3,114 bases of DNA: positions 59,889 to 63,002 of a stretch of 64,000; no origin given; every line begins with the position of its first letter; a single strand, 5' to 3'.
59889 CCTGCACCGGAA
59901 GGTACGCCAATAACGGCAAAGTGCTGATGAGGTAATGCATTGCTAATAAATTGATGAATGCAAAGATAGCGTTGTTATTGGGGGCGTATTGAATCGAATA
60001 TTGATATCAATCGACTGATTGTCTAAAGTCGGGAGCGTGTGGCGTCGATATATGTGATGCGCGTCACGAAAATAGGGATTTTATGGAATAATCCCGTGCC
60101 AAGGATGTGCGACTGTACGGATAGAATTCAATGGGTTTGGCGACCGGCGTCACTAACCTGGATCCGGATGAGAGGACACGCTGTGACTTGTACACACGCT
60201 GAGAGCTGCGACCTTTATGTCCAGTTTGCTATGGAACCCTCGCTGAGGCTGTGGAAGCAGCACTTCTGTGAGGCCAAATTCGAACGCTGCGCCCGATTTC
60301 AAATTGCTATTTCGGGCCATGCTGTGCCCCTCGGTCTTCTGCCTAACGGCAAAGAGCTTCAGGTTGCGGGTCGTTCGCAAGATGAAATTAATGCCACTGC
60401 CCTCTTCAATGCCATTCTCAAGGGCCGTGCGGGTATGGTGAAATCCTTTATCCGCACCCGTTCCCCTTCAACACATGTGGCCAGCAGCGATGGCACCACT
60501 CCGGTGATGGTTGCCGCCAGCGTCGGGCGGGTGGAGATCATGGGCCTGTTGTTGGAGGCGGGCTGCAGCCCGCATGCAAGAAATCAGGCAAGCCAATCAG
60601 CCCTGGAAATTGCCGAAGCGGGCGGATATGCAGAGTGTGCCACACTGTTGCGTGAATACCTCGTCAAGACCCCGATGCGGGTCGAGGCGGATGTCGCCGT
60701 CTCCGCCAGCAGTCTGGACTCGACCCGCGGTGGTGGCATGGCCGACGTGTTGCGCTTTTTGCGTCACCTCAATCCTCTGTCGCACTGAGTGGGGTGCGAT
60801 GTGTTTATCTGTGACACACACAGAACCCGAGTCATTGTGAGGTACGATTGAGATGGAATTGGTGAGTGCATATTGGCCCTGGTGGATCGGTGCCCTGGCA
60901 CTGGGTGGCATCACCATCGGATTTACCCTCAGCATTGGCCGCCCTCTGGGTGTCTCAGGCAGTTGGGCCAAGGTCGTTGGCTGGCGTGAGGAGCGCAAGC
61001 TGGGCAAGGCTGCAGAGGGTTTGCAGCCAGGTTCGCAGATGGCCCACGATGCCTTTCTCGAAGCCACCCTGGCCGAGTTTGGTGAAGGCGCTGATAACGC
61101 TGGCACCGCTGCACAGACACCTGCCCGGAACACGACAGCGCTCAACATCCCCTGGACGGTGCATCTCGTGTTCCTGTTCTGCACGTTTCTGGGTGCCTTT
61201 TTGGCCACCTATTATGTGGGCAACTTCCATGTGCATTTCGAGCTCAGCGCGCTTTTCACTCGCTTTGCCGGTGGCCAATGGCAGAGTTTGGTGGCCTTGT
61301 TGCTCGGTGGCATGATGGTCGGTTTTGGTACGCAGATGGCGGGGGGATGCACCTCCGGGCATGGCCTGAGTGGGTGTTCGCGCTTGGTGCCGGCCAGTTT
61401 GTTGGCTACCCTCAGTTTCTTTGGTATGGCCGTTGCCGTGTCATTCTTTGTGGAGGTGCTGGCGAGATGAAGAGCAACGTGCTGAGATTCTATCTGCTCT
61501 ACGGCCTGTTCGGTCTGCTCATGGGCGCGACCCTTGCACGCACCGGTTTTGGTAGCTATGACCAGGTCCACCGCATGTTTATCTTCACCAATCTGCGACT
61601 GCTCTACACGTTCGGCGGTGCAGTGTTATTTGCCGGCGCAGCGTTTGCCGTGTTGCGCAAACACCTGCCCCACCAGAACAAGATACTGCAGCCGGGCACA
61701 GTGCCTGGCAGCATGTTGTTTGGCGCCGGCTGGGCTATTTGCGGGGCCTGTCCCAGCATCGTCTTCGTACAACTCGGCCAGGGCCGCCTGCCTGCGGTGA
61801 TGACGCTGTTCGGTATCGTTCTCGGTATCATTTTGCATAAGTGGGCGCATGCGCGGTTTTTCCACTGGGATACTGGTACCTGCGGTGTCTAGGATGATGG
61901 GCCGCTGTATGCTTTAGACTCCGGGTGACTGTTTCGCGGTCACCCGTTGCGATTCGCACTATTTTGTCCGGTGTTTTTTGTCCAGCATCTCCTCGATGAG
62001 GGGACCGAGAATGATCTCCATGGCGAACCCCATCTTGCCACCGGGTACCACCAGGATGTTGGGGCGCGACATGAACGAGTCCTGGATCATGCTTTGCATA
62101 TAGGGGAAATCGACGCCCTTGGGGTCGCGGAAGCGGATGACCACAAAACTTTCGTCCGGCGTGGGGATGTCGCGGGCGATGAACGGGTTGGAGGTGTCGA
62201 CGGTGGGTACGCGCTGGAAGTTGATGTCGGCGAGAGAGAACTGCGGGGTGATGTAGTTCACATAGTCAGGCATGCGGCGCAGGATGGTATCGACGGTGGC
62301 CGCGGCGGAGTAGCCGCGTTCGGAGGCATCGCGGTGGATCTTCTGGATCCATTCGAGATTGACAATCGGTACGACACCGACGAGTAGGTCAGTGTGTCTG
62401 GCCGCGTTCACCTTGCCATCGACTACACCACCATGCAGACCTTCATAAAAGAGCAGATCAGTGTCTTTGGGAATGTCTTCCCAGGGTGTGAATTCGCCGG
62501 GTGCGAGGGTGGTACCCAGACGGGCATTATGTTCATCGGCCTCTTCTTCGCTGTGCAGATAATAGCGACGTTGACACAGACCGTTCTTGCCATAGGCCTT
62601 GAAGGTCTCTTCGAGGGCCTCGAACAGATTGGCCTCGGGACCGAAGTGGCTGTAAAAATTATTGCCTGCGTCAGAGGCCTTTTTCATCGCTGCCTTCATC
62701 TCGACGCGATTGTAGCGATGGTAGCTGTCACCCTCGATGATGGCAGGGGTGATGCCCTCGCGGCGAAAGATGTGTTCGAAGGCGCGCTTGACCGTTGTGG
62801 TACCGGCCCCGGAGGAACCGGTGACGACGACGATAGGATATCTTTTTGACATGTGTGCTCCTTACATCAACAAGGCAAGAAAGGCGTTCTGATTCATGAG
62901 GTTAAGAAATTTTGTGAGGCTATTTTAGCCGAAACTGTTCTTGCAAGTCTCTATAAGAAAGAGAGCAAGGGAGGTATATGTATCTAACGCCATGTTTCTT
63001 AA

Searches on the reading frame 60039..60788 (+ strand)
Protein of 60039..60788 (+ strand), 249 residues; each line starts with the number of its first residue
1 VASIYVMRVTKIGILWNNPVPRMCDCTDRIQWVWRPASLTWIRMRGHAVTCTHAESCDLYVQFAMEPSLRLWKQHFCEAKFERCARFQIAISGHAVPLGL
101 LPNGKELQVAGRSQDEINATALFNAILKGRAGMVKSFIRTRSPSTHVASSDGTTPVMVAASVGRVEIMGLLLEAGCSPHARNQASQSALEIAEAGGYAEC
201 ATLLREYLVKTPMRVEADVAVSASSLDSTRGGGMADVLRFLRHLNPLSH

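Call 43: search_protein_families(library=pfam, proteins=[window:60039-60788:+], max_evalue=0.00001)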
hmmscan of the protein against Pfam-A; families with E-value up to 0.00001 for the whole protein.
window:60039-60788:+ (249 aa): 3 families
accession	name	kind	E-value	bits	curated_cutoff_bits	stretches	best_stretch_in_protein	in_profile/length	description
PF12796.13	Ank_2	-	1.9e-15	57.7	27.3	2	112-181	23-89/90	Ankyrin repeats (3 copies)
PF13857.12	Ank_5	-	2.9e-07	31.2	27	0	148-192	12-56/56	Ankyrin repeats (many copies)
PF00023.36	Ank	-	9.8e-07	29.2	21.1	0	151-182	1-32/33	Ankyrin repeat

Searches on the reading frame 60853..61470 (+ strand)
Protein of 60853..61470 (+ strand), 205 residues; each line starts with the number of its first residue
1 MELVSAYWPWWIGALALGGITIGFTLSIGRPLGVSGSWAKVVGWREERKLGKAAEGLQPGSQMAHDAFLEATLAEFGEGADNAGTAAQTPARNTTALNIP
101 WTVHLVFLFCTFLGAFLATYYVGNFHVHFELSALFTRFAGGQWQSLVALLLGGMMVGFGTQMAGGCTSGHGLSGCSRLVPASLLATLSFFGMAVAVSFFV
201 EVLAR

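Call 78: search_protein_families(library=pfam, proteins=[window:60853-61470:+], max_evalue=0.0001)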
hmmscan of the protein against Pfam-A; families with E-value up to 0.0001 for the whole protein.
window:60853-61470:+ (205 aa): 1 family
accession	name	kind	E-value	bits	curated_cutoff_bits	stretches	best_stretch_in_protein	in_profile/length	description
PF04143.19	Sulf_transp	-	2.5e-10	40.8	27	1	4-191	173-306/310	Sulphur transport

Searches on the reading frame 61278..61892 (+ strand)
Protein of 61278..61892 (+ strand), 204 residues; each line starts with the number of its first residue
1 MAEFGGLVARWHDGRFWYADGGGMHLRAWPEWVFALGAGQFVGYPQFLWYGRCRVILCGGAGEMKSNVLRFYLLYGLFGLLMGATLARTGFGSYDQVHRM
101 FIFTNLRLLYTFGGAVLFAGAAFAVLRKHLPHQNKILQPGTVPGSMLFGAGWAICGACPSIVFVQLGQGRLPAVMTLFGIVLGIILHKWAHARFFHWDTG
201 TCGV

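Call 78: search_protein_families(library=pfam, proteins=[window:61278-61892:+], max_evalue=0.0001)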
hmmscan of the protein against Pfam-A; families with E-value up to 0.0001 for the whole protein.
window:61278-61892:+ (204 aa): 1 family
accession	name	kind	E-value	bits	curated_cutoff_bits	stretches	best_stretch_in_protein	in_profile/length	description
PF04143.19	Sulf_transp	-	1.6e-10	41.5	27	1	89-193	2-109/310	Sulphur transport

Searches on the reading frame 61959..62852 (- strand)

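Call 43: search_protein_families(library=pfam, proteins=[window:61959-62852:-], max_evalue=0.00001)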
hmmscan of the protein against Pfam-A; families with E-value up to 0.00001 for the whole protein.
window:61959-62852:- (297 aa): 1 family
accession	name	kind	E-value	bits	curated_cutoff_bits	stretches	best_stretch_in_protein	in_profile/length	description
PF00485.24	PRK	-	9.4e-67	225.1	22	1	7-221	1-196/196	Phosphoribulokinase / Uridine kinase family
